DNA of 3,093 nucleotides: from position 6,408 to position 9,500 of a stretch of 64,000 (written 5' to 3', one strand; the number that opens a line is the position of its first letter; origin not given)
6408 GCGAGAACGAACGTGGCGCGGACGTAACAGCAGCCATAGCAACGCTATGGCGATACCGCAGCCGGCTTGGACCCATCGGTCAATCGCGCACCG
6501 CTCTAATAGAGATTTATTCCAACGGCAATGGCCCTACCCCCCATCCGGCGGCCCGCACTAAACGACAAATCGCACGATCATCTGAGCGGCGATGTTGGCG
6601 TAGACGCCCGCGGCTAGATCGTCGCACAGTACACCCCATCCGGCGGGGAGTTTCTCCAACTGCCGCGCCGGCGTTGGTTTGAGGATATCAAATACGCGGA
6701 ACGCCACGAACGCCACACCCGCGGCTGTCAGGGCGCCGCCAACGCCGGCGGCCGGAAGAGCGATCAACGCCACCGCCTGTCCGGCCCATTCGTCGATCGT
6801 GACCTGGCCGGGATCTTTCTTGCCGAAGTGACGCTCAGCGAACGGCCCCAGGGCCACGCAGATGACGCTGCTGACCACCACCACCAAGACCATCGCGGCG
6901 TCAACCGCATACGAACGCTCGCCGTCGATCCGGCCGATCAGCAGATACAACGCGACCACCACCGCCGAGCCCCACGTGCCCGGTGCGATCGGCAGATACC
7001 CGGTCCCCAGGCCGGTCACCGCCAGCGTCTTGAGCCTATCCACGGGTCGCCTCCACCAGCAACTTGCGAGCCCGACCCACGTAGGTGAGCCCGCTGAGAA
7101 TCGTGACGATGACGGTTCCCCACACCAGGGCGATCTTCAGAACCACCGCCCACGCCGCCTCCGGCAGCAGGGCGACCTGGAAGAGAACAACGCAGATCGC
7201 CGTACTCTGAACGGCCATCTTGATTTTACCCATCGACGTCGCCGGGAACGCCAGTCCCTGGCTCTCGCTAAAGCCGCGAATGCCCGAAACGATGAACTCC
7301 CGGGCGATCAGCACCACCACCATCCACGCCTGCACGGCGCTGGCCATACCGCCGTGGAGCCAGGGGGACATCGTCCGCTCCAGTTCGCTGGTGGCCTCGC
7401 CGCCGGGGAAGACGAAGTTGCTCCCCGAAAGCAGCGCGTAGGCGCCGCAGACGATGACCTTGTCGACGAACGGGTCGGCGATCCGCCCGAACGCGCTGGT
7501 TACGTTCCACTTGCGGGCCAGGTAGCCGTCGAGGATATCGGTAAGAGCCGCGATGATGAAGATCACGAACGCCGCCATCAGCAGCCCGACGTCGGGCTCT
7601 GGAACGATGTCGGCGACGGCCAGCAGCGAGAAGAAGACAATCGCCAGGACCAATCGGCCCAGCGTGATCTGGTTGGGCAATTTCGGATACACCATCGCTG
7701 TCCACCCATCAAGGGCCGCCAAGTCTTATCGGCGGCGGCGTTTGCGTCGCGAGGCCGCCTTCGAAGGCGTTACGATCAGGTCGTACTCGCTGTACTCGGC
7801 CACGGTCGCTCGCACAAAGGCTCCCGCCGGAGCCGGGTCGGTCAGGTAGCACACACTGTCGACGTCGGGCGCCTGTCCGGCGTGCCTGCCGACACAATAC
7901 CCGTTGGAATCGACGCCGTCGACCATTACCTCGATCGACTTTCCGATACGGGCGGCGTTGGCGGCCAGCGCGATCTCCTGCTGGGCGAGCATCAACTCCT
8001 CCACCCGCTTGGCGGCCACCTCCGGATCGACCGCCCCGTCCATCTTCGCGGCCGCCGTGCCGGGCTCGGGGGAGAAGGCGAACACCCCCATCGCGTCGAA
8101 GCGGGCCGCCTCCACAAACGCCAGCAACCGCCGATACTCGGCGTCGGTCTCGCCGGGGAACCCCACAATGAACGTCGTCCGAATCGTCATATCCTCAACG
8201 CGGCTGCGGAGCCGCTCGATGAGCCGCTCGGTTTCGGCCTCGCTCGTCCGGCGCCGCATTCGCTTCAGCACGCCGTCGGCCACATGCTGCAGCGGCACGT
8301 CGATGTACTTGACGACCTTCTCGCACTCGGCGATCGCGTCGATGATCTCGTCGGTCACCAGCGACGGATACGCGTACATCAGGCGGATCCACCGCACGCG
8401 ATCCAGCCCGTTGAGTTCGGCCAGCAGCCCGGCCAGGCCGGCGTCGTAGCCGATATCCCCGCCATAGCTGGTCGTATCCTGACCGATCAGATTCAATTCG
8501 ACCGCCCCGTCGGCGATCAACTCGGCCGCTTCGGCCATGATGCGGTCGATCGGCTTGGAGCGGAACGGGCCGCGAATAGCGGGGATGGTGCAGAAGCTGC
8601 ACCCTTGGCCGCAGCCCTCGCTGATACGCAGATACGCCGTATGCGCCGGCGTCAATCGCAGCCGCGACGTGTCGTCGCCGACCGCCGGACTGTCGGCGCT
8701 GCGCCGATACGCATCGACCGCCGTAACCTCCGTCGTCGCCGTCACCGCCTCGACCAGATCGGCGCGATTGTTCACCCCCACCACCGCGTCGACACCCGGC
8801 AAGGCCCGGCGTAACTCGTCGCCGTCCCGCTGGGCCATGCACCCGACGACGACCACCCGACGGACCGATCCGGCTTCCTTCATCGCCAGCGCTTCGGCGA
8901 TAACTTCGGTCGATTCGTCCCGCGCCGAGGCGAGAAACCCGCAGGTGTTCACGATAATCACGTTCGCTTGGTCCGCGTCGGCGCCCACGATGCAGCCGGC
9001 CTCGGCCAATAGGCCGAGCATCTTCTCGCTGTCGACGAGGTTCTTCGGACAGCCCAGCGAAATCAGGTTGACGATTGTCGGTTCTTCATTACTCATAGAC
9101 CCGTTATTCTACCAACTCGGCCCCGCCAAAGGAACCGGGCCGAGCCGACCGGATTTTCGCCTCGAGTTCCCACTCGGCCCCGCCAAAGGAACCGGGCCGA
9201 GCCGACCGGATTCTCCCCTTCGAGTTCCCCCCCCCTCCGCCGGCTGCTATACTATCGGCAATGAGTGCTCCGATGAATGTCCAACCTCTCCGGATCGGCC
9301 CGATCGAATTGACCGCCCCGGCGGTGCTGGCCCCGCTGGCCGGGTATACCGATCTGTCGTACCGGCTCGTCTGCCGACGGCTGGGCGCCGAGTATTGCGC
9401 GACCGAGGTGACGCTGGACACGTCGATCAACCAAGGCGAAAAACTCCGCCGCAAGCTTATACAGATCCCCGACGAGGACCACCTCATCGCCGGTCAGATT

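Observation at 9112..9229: Tandemly duplicated 58-bp hairpin unit in the divergent rimO/dus control region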

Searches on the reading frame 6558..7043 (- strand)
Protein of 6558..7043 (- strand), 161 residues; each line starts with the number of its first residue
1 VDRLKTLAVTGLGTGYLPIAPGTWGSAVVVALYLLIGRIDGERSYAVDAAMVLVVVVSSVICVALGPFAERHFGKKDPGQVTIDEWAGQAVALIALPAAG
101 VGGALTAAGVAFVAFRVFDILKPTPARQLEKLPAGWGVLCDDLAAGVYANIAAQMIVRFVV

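Call 47: search_protein_families(library=ncbifam, proteins=[window:6558-7043:-], max_evalue=0.00001)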
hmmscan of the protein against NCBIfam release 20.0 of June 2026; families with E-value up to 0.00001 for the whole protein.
window:6558-7043:- (161 aa): 1 family
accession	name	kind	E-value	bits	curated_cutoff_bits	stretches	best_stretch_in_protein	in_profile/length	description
NF008288.0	PRK11068.1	equivalog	1.3e-20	74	226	1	7-159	17-159/165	phosphatidylglycerophosphatase A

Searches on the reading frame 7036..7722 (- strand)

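Call 47: search_protein_families(library=ncbifam, proteins=[window:7036-7722:-], max_evalue=0.00001)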
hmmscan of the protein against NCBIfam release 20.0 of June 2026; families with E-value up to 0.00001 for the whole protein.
window:7036-7722:- (228 aa): 4 families
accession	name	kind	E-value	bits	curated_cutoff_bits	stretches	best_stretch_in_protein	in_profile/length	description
TIGR00560.1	pgsA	equivalog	3e-34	119.1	109.1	2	14-98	2-83/183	CDP-diacylglycerol--glycerol-3-phosphate 3-phosphatidyltransferase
NF008090.0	PRK10832.1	equivalog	2.3e-16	60.4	304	1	15-99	5-83/182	CDP-diacylglycerol--glycerol-3-phosphate 3-phosphatidyltransferase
NF053678.1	ClpnSynClsA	equivalog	7.9e-13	49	240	1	15-92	5-74/180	cardiolipin synthase ClsA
NF040950.1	archin_ph_syn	equivalog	1.4e-07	31.5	180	1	16-89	26-91/191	archaetidylinositol phosphate synthase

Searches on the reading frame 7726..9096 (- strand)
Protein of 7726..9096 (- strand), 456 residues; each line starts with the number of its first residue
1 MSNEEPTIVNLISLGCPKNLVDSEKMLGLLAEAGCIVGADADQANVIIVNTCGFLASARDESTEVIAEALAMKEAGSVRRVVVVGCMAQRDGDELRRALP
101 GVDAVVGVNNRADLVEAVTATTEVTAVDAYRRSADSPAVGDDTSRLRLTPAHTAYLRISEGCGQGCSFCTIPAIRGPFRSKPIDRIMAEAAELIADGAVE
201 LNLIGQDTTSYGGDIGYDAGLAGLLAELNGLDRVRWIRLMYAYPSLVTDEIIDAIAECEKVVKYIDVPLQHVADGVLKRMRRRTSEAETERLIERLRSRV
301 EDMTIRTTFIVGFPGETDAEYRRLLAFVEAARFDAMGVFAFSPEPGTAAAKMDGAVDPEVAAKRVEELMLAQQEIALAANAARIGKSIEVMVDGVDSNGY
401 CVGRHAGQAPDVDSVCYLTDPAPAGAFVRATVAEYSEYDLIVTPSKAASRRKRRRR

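Call 13: find_encoding_contigs(protein=window:7726-9096:-, flank=3000, max_places=10)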
Protein window:7726-9096:- (456 aa): no gene with exactly this product is on record in the collection.

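Call 47: search_protein_families(library=ncbifam, proteins=[window:7726-9096:-], max_evalue=0.00001)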
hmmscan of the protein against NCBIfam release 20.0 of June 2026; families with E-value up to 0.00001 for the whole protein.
window:7726-9096:- (456 aa): 12 families
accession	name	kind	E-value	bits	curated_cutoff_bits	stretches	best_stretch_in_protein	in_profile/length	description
TIGR01125.1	TIGR01125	equivalog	9.8e-137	456.5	356.95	1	9-441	2-431/432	30S ribosomal protein S12 methylthiotransferase RimO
TIGR00089.1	TIGR00089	subfamily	3.5e-114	381.9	251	1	10-441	3-428/429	MiaB/RimO family radical SAM methylthiotransferase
TIGR01574.1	miaB-methiolase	equivalog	3.6e-77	260.2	355.3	1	13-398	6-392/437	tRNA (N6-isopentenyl adenosine(37)-C2)-methylthiotransferase MiaB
TIGR01579.1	MiaB-like-C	equivalog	1.3e-75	255.2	357.05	1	12-402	2-389/416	tRNA (N(6)-L-threonylcarbamoyladenosine(37)-C(2))-methylthiotransferase MtaB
TIGR01578.1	MiaB-like-B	hypoth_equivalog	1.2e-62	212.1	314.7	1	13-403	6-382/421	tRNA (N(6)-L-threonylcarbamoyladenosine(37)-C(2))-methylthiotransferase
NF010916.0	PRK14336.1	equivalog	4.9e-60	203.4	606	2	146-400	118-373/418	tRNA (N6-isopentenyl adenosine(37)-C2)-methylthiotransferase MiaB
TIGR04014.1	B12_SAM_MJ_0865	equivalog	2.8e-20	72.5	360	1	135-352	143-357/434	methyl-coenzyme M reductase glutamine C-methyltransferase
TIGR04013.1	B12_SAM_MJ_1487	hypoth_equivalog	1.4e-16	60.4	251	1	150-369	148-373/382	TIGR04013 family B12-binding domain/radical SAM domain-containing protein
TIGR04479.1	bcpD_PhpK_rSAM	subfamily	1.6e-11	43.3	600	1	151-334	239-412/504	PhpK family radical SAM P-methyltransferase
NF053743.1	LipS2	equivalog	1.9e-07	30.8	270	0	259-352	124-213/292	LipS2 family lipoyl synthase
TIGR03904.1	SAM_YgiQ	equivalog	2.4e-07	29.7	462.35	0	264-352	437-528/558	YgiQ family radical SAM protein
NF038361.1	rSAM_Sden_1168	equivalog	1.7e-06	26.9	575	1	156-347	285-467/560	Sden_1168 family B12-binding radical SAM P-methyltransferase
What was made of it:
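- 7726..9096 (-): rimO coding sequence (ribosomal protein S12 methylthiotransferase). It is the first gene of a rimO-pgsA-pgpA string. TIGR01125 RimO scores 456.5 bits against a cut-off of 357 (call 47).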

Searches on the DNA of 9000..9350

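Call 11: search_rna_families(source=window, start=9000, end=9350, threshold=evalue, max_evalue=10)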
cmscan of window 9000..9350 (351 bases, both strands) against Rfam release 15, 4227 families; matches with E-value up to 10: 5.
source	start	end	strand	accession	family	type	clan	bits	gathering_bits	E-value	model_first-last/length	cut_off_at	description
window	9146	9208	-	RF03934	mir-m107-1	Gene; miRNA;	-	17.6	83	1.2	1-65/65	no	mir-m107-1 microRNA precursor family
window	9146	9208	+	RF03934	mir-m107-1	Gene; miRNA;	-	15.8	83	3.3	1-65/65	no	mir-m107-1 microRNA precursor family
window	9061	9116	-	RF01642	ceN54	Gene; snRNA; snoRNA; CD-box;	-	13.6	60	3.4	1-68/68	no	Caenorhabditis snoRNA ceN54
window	9111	9200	-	RF04261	MIR1861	Gene; miRNA;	-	13.5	88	8.2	8-104/110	no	MIR1861 microRNA precursor family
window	9061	9112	-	RF01133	sR3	Gene; snRNA; snoRNA; CD-box;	-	9.1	41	6.5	1-55/55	no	Small nucleolar RNA sR3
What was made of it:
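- On Known structured RNA (Rfam family, riboswitch, leader): At E up to 10 there are only spurious miRNA and snoRNA hits far below threshold (call 11).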
